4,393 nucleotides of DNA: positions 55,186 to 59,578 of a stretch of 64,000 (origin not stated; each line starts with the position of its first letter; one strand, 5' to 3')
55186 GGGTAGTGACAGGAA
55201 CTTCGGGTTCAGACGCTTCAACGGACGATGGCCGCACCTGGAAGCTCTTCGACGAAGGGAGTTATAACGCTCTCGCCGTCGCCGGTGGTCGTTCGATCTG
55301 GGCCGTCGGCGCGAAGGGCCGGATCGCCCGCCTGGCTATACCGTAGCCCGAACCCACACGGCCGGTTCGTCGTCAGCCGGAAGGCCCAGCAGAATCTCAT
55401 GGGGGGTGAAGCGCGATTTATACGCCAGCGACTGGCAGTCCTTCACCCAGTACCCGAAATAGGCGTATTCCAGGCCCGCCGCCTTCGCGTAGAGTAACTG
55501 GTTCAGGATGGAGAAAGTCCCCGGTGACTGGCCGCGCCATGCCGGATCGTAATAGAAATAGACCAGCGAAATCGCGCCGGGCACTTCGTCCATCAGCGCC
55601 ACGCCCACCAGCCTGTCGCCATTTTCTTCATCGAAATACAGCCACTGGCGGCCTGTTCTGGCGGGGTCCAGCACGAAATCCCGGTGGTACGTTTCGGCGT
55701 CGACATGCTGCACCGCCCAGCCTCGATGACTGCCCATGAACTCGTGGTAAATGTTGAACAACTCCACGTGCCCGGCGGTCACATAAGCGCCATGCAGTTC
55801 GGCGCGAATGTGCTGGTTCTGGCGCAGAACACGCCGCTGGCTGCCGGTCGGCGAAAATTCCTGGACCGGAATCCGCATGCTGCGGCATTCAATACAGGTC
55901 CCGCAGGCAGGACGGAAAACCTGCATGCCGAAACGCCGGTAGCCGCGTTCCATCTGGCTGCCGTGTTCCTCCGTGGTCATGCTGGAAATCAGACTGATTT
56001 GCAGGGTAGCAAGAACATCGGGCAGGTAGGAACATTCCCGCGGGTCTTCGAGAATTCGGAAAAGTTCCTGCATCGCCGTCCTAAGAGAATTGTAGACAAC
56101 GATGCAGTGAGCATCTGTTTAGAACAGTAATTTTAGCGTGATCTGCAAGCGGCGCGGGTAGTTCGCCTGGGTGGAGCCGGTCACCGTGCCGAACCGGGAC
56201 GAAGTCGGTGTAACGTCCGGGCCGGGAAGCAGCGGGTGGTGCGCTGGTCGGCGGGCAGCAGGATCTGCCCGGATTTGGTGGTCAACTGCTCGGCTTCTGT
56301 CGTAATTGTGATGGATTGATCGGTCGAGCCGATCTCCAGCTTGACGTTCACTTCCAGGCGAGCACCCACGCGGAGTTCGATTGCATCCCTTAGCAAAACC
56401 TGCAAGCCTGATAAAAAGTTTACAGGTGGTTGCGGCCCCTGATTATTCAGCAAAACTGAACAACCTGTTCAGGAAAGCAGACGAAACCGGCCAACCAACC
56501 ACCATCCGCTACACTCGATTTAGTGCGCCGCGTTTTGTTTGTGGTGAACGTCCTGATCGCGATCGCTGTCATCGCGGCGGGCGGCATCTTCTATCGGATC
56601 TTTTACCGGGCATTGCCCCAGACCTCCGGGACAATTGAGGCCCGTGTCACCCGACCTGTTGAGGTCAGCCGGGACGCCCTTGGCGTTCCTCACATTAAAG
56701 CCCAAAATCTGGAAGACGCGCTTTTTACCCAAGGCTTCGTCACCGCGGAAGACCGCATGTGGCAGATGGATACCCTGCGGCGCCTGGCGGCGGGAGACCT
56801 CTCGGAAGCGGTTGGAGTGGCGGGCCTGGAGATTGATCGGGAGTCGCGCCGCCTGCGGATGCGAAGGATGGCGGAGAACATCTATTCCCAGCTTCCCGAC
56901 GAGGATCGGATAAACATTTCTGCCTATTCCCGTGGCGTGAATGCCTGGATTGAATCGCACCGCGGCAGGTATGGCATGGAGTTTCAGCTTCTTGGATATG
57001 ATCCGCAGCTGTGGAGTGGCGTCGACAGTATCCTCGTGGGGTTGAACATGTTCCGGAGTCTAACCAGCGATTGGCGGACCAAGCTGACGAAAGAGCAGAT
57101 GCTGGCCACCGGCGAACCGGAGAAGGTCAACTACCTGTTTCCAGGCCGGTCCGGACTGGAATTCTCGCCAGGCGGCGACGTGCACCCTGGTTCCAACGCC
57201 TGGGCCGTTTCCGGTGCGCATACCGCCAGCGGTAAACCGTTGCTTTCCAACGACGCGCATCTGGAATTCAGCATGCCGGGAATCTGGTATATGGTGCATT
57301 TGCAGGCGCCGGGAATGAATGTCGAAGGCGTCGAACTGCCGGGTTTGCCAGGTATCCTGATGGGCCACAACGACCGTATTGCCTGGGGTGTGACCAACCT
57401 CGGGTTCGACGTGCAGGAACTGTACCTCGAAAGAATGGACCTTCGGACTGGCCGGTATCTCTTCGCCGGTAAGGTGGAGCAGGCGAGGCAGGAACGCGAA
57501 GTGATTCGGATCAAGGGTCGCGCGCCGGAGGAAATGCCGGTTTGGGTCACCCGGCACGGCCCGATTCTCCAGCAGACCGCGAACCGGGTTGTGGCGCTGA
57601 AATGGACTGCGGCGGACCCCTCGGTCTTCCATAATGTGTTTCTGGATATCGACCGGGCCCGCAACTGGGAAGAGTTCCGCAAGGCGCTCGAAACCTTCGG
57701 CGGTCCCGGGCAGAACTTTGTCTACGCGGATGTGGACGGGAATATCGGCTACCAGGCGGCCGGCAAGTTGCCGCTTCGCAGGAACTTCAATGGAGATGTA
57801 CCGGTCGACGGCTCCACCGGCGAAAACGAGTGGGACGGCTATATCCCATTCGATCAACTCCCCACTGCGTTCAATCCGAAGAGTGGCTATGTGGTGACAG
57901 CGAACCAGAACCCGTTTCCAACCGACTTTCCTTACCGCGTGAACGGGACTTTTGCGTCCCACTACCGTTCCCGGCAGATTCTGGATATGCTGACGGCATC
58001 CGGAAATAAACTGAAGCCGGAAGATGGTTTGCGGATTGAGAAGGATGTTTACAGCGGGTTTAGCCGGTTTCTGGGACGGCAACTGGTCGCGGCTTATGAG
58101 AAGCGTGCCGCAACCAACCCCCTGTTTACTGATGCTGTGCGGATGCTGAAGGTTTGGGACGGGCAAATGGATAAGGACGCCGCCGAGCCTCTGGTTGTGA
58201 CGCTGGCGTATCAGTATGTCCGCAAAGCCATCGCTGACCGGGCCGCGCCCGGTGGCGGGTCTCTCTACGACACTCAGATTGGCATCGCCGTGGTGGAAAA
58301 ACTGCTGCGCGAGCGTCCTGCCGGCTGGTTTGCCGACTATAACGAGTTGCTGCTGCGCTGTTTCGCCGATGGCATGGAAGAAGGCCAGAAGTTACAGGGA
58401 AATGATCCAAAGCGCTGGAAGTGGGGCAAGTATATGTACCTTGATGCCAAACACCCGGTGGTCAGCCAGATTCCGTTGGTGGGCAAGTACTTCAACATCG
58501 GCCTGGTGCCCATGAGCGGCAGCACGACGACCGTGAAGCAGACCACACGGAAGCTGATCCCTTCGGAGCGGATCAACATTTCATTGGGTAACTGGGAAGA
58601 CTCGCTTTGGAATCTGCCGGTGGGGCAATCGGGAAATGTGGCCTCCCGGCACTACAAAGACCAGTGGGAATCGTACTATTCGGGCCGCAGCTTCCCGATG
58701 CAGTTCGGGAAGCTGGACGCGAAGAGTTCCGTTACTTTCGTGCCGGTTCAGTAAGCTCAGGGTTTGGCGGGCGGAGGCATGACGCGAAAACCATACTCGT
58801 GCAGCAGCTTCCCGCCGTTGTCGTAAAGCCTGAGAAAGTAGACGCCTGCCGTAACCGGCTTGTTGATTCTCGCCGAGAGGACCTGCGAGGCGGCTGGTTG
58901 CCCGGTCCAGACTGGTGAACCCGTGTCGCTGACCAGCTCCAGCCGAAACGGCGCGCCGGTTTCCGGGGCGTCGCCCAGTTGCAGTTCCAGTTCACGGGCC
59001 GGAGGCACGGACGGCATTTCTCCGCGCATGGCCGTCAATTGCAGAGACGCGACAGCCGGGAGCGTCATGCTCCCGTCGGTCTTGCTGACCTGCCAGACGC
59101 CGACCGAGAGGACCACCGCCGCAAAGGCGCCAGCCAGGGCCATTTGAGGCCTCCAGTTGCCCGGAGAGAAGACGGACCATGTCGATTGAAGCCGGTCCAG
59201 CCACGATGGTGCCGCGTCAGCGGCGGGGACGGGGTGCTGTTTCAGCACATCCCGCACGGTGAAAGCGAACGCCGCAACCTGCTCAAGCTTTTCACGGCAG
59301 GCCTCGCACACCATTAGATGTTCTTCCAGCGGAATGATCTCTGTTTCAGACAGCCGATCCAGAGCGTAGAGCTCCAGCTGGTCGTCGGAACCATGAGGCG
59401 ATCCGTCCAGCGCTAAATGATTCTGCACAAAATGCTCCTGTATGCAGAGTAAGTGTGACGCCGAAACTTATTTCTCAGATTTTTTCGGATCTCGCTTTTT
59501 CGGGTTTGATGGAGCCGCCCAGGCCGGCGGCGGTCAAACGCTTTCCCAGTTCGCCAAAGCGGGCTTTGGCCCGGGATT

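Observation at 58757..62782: TPR-CHAT (caspase-like) protein encoded as first gene of an ECF sigma / ZAS-type anti-sigma operon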

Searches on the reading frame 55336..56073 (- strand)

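Call 3: search_protein_families(library=pfam, proteins=[window:55336-56073:-], max_evalue=0.01)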
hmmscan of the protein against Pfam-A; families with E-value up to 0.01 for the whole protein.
window:55336-56073:- (245 aa): 3 families
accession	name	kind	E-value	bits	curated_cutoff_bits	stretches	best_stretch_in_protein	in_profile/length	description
PF04377.21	ATE_C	-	7e-29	101.4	25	1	103-228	3-121/122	Arginine-tRNA-protein transferase, C terminus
PF04376.19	ATE_N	-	6.5e-15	55.6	27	1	13-81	2-72/72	Arginine-tRNA-protein transferase, N terminus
PF13480.13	Acetyltransf_6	-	2.7e-05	24.8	22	1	80-208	4-136/143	Acetyltransferase (GNAT) domain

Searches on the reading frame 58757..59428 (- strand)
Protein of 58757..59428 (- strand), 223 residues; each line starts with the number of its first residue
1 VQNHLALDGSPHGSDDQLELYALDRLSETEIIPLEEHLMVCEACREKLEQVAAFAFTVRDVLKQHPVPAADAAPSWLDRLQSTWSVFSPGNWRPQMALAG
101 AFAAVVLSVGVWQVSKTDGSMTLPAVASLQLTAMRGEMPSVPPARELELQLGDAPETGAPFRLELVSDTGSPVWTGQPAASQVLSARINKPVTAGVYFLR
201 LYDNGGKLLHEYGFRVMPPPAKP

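Call 3: search_protein_families(library=pfam, proteins=[window:58757-59428:-], max_evalue=0.01)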
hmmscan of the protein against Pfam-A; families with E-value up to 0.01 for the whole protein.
window:58757-59428:- (223 aa): 1 family
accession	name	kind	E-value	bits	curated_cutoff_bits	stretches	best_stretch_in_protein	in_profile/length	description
PF13490.11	zf-HC2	-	0.00014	22.3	22.2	1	16-45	6-35/35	Putative zinc-finger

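Call 4: search_protein_families(library=ncbifam, proteins=[window:58757-59428:-], max_evalue=0.01)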
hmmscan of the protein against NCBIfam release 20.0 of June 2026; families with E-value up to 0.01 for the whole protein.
window:58757-59428:- (223 aa): 4 families
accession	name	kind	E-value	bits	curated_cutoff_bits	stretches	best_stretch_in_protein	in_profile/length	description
NF052375.1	antisigma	equivalog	2.1e-09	37.7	100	1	18-118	2-108/217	anti-sigma factor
NF010501.0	PRK13920.1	subfamily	0.0043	16.7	225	1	18-111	8-93/213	putative anti-sigmaE protein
TIGR02451.1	anti_sig_ChrR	subfamily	0.0075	16.1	124.5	1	12-58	2-48/216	ChrR family anti-sigma-E factor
NF052368.1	antisigmaE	subfamily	0.0078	16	50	0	25-49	18-42/48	anti-sigma factor family protein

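Call 40: search_solved_structures(query=window:58757-59428:-, max_evalue=10, show_alignments=2)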
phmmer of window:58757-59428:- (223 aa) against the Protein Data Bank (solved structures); distinct sequences matched with E-value up to 10: 3.
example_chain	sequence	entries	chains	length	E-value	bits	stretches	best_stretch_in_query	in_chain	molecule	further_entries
9e2g_0V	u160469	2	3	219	0.047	16.6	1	101-163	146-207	TbMIP23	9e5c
7n99_A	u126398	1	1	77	1.8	11.4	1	16-74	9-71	Isoform 2 of Replication stress response regulator SDE2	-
5swv_C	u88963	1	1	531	1.9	11.3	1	71-111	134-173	Pentafunctional AROM polypeptide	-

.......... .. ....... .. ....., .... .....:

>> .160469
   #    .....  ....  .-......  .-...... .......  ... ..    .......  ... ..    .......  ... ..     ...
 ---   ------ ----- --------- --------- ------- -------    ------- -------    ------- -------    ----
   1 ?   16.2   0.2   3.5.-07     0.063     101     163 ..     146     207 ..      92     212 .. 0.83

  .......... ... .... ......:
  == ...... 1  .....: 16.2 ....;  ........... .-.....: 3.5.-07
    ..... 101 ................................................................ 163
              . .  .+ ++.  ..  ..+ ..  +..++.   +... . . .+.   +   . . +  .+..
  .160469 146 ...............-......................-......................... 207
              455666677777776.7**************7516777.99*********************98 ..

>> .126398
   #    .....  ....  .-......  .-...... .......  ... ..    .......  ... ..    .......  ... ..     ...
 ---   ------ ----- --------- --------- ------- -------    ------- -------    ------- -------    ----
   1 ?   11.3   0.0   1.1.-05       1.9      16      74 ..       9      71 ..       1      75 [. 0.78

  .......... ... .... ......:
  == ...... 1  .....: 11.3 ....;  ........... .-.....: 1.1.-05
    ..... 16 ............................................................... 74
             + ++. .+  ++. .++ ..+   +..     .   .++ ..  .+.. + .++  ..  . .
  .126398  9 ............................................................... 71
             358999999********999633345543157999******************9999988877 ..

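Call 49: find_homologous_proteins(query=window:58757-59428:-, max_evalue=0.00001)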
Query window:58757-59428:- (223 aa): 115 proteins with E <= 0.00001 among 1683 candidates.
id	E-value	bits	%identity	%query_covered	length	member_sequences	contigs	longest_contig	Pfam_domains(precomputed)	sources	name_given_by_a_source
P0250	2.7e-145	500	100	100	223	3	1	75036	-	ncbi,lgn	-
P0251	4.2e-92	326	68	99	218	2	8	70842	-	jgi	jgi:hypothetical protein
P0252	3.6e-72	261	61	93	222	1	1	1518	-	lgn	-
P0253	6.4e-61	224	54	95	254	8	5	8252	-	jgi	jgi:hypothetical protein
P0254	7.2e-60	220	53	94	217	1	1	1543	-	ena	-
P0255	8.9e-59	217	50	96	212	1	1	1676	PF13490.12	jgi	jgi:hypothetical protein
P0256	9.0e-58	214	54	92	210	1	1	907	-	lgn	-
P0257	5.0e-57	211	54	93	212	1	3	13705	PF13490.12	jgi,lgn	jgi:hypothetical protein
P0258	3.0e-56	209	53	92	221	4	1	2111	PF13490.12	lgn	-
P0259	3.2e-55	205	50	92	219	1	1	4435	-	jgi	jgi:hypothetical protein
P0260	4.9e-55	205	56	94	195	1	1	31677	PF13490.12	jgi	jgi:hypothetical protein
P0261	8.7e-55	204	52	93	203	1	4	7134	PF13490.12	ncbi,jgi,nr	ncbi:MAG: hypothetical protein QOJ99_5366 [Bryobacterales bacterium]|jgi:anti-sigma-K factor RskA|nr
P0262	3.3e-54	202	54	92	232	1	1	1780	PF13490.12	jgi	jgi:hypothetical protein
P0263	2.7e-53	199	48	97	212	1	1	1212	PF13490.12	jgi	jgi:hypothetical protein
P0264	3.5e-53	199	49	92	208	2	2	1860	-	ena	-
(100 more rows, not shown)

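Call 56: predict_structure(alignment_id=A3)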
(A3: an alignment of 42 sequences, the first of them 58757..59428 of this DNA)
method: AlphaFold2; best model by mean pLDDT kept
length: 223 residues; sequences in the alignment: 42
mean_pLDDT: 84.1   pTM: 0.49
mean pLDDT of the five models: 84.1, 84.1, 83.6, 83.1, 82.5
residues with pLDDT >= 90: 124; 70-90: 56; 50-70: 34; < 50: 9
segments of 3 or more residues with pLDDT < 50: 1-9
pLDDT, mean of each block of 10 residues (from residue 1): 45 84 94 94 95 91 81 64 61 64 86 65 83 88 94 91 98 96 94 96 97 94 80
secondary structure, 60 per line:
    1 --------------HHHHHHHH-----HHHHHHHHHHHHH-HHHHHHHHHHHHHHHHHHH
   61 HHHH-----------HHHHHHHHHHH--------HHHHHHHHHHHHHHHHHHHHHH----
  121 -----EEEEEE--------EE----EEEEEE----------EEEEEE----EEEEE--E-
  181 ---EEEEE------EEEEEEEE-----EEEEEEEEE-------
elements in order: H15-22 H28-40 H42-64 H76-86 H95-116 E126-131 E146-151 E162-167 E172-176 E184-188 E195-202 E208-216

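Call 60: fold_search(model_id=the predicted structure, library=pdb)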
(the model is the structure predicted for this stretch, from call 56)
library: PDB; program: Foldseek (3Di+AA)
matches with E <= 10: 1899; with E <= 0.001: 9
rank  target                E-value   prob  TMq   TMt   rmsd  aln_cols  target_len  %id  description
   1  9mt4_G                8.1e-05  1.00  0.28  0.37   8.2       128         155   12  Connector structure of phage JohannRWettstein (Bas63) (released 2025-11-19)
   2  9mt4_H                1.9e-04  1.00  0.27  0.41   5.0       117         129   13  Connector structure of phage JohannRWettstein (Bas63) (released 2025-11-19)
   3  5icu                  2.8e-04  1.00  0.28  0.53   4.5        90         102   19  The crystal structure of CopC from Methylosinus trichosporium OB3b (released 2016-04-06)
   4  9c39_J                4.5e-04  1.00  0.29  0.43   8.5       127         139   12  Bacteriophage Sf14 neck C6 reconstruction (released 2025-02-05)
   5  3vxt_A                5.5e-04  1.00  0.30  0.33   4.1       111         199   20  T36-5 TCR specific for HLA-A24-Nef134-10 (released 2013-10-23)
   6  6qay_MODEL_1_A        7.0e-04  1.00  0.27  0.45   5.6       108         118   14  Structural investigation of the TasA anchoring protein TapA from Bacillus subtilis (released 2020-01-29)
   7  4n2n                  9.5e-04  1.00  0.25  0.10   7.6       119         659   14  Crystal structure of Protein Arginine Deiminase 2 (E354A, 10 mM Ca2+) (released 2015-02-04)
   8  2ptu_D                9.5e-04  1.00  0.24  0.44   7.6       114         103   11  Structure of NK cell receptor 2B4 (CD244) (released 2007-11-20)
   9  4n2k                  9.5e-04  1.00  0.24  0.10   7.8       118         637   14  Crystal structure of Protein Arginine Deiminase 2 (Q350A, 0 mM Ca2+) (released 2015-02-04)
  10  4n2b                  1.1e-03  1.00  0.25  0.10   7.6       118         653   14  Crystal structure of Protein Arginine Deiminase 2 (10 mM Ca2+) (released 2015-02-04)
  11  4n24                  1.1e-03  0.99  0.23  0.10   9.2       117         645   13  Crystal structure of Protein Arginine Deiminase 2 (100 uM Ca2+) (released 2015-02-04)
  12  3pe9_B                1.7e-03  1.00  0.26  0.54   4.4        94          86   12  Structures of Clostridium thermocellum CbhA fibronectin(III)-like modules (released 2011-11-23)
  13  7d4y_A                2.0e-03  1.00  0.26  0.11   7.9       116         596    8  Structure of human wild-type peptidylarginine deiminase type III (PAD3) (released 2021-06-02)
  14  3pe9_A                2.1e-03  1.00  0.27  0.55   4.2        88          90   11  Structures of Clostridium thermocellum CbhA fibronectin(III)-like modules (released 2011-11-23)
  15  7d5r_A                2.1e-03  1.00  0.27  0.11   7.6       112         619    5  Structure of the Ca2+-bound C646A mutant of peptidylarginine deiminase type III (PAD3) (released 2021-06-02)
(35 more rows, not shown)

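Call 61: search_protein_families(library=padloc, proteins=[window:58757-59428:-], max_evalue=0.01)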
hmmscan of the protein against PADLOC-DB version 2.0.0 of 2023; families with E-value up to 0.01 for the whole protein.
window:58757-59428:- (223 aa): 0 families

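Call 72: search_protein_representatives(alignment_id=A3)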
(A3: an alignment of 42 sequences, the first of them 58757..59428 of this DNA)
Query: 42 sequences, 200 profile positions. Proteins with E-value up to 0.001 (for the whole library): 9799; up to 1e-10: 1561; up to 1e-30: 304. The best 150 are listed.
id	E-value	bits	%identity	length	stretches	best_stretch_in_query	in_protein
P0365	3.0e-75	268.8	-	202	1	3-199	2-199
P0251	2.9e-73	262.3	-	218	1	5-199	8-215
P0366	6.6e-73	261.2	-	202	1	3-199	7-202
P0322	1.2e-69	250.5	-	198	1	4-199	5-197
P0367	1.8e-69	249.9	-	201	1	1-199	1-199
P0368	4.8e-69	248.6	-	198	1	1-199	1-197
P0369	9.8e-69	247.5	-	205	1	2-199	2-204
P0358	1.6e-68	246.8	-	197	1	2-199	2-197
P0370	2.2e-68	246.4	-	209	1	2-199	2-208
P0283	1.8e-67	243.4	-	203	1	1-199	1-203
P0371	1.1e-66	240.8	-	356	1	5-199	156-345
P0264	2.4e-66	239.7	-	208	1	5-199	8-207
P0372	3.8e-66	239.1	-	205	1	1-199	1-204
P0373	1.3e-65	237.4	-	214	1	4-199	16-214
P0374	7.8e-65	234.8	-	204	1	3-199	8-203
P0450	1.5e-35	139.3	-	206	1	3-198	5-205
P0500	1.5e-33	132.7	-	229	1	5-199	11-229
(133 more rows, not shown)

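Call 73: find_encoding_contigs(protein=P0450, flank=6000, max_places=2)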
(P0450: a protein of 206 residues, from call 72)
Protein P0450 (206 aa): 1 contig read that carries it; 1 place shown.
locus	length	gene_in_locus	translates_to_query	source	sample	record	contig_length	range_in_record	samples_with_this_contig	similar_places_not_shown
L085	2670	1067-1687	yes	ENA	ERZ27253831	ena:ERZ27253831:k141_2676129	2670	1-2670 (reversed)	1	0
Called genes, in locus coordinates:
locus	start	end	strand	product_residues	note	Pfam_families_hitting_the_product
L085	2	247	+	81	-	?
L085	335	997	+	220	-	PF08281:Sigma70_r4_2 (weak)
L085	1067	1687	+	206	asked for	-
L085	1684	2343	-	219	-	PF18462:DUF5612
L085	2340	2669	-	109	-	?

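Call 74: find_encoding_contigs(protein=P0500, flank=6000, max_places=2)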
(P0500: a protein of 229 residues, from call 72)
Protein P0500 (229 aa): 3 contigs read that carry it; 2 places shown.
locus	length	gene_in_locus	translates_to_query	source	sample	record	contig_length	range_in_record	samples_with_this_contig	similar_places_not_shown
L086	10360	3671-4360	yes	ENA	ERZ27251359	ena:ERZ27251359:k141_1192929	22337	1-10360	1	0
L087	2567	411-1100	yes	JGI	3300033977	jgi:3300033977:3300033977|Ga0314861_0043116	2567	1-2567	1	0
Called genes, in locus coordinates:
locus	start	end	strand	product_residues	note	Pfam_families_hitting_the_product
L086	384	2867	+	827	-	PF00515:TPR_1 (faint), PF07719:TPR_2 (faint), PF13424:TPR_12 (faint), PF17874:TPR_MalT (faint), PF12770:CHAT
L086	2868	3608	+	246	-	-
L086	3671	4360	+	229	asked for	-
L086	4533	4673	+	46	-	-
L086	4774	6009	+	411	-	PF00389:2-Hacid_dh, PF03446:NAD_binding_2 (faint), PF02826:2-Hacid_dh_C, PF22629:ACT_AHAS_ss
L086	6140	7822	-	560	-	-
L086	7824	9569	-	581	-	PF00474:SSF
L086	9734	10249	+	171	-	-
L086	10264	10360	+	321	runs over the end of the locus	PF08240:ADH_N, PF00107:ADH_zinc_N, PF13602:ADH_zinc_N_2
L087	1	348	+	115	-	?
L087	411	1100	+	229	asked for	-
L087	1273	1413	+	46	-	-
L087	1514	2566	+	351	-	?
